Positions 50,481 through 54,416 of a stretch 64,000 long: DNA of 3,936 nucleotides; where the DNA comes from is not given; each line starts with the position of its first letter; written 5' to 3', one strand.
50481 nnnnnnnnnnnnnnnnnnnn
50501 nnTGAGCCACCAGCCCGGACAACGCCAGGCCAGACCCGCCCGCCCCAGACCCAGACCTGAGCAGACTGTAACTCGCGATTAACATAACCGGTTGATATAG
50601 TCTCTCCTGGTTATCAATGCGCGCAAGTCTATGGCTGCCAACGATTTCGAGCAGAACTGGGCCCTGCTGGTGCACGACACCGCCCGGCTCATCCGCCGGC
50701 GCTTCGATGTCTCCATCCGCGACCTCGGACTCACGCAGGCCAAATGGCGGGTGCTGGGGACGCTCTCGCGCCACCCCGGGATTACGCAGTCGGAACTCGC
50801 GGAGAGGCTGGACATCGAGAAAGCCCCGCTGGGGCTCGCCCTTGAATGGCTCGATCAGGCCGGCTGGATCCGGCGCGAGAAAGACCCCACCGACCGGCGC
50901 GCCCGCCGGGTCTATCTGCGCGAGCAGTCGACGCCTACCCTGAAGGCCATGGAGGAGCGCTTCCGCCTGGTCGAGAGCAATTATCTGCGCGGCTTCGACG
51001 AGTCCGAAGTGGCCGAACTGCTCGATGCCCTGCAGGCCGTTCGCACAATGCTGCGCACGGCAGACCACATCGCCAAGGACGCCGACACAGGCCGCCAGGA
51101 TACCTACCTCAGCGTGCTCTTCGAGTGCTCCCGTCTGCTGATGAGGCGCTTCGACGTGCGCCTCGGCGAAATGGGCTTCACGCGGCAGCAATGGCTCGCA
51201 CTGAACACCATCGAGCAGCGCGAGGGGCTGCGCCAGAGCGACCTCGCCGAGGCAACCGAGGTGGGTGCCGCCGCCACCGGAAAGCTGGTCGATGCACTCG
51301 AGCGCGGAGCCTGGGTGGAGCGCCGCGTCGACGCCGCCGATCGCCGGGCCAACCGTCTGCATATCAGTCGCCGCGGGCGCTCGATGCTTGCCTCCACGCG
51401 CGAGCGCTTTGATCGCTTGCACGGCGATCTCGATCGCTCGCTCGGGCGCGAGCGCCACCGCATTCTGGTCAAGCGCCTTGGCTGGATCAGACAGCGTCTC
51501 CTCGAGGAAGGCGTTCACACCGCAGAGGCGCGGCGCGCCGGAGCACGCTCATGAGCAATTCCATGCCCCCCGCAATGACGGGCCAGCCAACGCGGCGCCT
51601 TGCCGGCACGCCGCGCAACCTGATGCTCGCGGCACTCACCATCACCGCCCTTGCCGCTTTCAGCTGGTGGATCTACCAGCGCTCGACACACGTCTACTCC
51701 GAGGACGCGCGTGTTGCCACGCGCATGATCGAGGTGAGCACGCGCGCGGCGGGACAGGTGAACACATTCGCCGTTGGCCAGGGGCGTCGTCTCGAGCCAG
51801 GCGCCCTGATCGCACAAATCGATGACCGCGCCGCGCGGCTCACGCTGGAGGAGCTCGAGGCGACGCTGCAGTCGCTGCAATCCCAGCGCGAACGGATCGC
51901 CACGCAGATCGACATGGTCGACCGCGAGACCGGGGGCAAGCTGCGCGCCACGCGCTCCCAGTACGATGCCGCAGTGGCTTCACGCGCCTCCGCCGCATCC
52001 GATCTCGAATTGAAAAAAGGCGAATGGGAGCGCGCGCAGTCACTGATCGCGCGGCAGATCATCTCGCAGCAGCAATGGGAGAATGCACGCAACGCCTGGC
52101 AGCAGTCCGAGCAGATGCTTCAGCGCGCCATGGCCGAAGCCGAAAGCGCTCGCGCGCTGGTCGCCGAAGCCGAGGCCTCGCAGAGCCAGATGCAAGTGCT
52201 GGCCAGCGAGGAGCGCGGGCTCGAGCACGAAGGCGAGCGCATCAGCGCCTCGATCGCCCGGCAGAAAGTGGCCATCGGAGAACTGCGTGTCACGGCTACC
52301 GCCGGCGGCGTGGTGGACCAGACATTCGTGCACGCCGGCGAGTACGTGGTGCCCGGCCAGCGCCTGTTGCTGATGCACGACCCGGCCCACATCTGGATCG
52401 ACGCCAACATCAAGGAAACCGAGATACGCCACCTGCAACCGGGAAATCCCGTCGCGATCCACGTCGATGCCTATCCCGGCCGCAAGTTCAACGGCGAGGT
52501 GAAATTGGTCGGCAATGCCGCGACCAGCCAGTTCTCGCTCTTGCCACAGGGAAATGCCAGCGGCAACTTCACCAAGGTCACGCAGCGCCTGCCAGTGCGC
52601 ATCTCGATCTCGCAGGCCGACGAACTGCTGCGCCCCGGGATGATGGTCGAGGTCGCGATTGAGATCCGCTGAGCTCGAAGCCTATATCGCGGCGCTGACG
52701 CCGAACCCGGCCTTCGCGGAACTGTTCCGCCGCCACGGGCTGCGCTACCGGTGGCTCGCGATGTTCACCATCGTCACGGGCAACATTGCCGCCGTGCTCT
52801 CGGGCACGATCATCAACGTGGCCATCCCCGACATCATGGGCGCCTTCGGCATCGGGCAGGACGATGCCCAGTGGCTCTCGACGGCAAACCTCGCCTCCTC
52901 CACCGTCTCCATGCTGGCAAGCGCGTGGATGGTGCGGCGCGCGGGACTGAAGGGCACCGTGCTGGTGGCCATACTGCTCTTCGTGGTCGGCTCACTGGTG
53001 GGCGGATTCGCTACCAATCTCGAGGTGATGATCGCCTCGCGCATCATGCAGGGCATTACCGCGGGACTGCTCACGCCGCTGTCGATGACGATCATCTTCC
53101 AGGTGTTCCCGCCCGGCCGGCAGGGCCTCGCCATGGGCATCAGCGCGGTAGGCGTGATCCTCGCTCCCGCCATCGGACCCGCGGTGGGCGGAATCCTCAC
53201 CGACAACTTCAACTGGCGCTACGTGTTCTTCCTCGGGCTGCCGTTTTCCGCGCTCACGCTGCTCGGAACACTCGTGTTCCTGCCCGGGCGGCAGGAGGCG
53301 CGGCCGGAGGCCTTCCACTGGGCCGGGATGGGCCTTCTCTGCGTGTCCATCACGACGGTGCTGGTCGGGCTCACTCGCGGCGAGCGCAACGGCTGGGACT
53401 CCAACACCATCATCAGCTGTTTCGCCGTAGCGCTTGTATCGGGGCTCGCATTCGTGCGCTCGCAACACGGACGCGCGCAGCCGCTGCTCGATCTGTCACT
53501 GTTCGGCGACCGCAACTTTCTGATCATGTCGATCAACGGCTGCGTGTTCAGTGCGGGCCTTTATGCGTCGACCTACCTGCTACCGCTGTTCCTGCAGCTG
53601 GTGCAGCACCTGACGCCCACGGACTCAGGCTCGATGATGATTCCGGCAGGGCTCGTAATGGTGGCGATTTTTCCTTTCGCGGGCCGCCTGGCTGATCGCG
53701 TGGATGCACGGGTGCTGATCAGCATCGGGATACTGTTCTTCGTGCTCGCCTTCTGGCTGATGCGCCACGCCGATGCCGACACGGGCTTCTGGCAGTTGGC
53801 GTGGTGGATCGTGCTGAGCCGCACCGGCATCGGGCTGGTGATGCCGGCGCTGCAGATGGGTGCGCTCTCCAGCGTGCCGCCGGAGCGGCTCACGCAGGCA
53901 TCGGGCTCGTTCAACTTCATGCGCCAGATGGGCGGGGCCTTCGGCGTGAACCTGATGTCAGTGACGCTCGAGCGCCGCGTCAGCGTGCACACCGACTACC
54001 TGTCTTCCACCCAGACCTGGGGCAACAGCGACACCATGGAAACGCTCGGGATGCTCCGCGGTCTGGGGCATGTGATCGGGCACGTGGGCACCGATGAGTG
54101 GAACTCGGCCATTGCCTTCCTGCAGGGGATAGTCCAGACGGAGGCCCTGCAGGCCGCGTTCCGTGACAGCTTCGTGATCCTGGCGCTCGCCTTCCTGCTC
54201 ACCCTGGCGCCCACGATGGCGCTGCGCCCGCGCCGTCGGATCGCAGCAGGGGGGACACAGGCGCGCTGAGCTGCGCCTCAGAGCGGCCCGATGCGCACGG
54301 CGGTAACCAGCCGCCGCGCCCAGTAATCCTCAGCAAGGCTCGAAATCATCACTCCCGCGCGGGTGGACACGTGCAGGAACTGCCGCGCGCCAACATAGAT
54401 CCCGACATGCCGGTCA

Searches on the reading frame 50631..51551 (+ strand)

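Call 51: search_protein_families(library=pfam, proteins=[window:50631-51551:+], max_evalue=0.00001)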
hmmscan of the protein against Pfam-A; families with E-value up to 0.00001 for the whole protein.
window:50631-51551:+ (307 aa): 6 families
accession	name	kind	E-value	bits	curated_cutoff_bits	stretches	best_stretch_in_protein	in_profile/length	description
PF12802.13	MarR_2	-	1.2e-27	96.3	27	2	32-91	1-61/61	MarR family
PF01047.28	MarR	-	2.6e-26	91.7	24.6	2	34-90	1-57/59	MarR family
PF13463.12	HTH_27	-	3.2e-14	53.4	22.2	1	183-249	1-68/68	Winged helix DNA-binding domain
PF13412.12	HTH_24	-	4.8e-09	36.1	21.9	1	37-81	4-48/48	Winged helix-turn-helix DNA-binding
PF01978.25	TrmB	-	2.9e-06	27.5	25.6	0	31-86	3-58/68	Sugar-specific transcriptional regulator TrmB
PF25213.1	HVO_A0261_N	-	2.9e-06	27.5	35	0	29-84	4-58/86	HVO_A0261 N-terminal domain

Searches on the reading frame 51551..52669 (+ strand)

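Call 51: search_protein_families(library=pfam, proteins=[window:51551-52669:+], max_evalue=0.00001)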
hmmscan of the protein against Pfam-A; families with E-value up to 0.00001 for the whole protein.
window:51551-52669:+ (373 aa): 3 families
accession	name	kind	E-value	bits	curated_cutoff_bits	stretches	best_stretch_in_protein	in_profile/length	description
PF16576.10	HlyD_D23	-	2.6e-22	79.6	30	1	197-322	77-186/214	Barrel-sandwich domain of CusB or HlyD membrane-fusion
PF13437.12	HlyD_3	-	2.6e-14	54.3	22.2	1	247-363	2-106/106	HlyD family secretion protein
PF00529.27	CusB_dom_1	-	3.3e-11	43.7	26.5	1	43-370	12-87/89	Cation efflux system protein CusB domain 1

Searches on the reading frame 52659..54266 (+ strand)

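Call 51: search_protein_families(library=pfam, proteins=[window:52659-54266:+], max_evalue=0.00001)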
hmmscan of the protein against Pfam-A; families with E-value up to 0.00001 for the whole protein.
window:52659-54266:+ (536 aa): 4 families
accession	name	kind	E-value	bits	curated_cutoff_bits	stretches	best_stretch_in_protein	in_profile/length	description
PF07690.21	MFS_1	-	1.7e-52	178.9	33.4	1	40-429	3-346/347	Major Facilitator Superfamily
PF06609.19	TRI12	-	1.6e-08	33.9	23.2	1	50-294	61-319/599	Fungal trichothecene efflux pump (TRI12)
PF12832.13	MFS_1_like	-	3.3e-07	30.1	25.2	1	85-190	264-371/373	MFS_1 like family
PF00083.30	Sugar_tr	-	3.9e-07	29.8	22.3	1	75-209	53-192/452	Sugar (and other) transporter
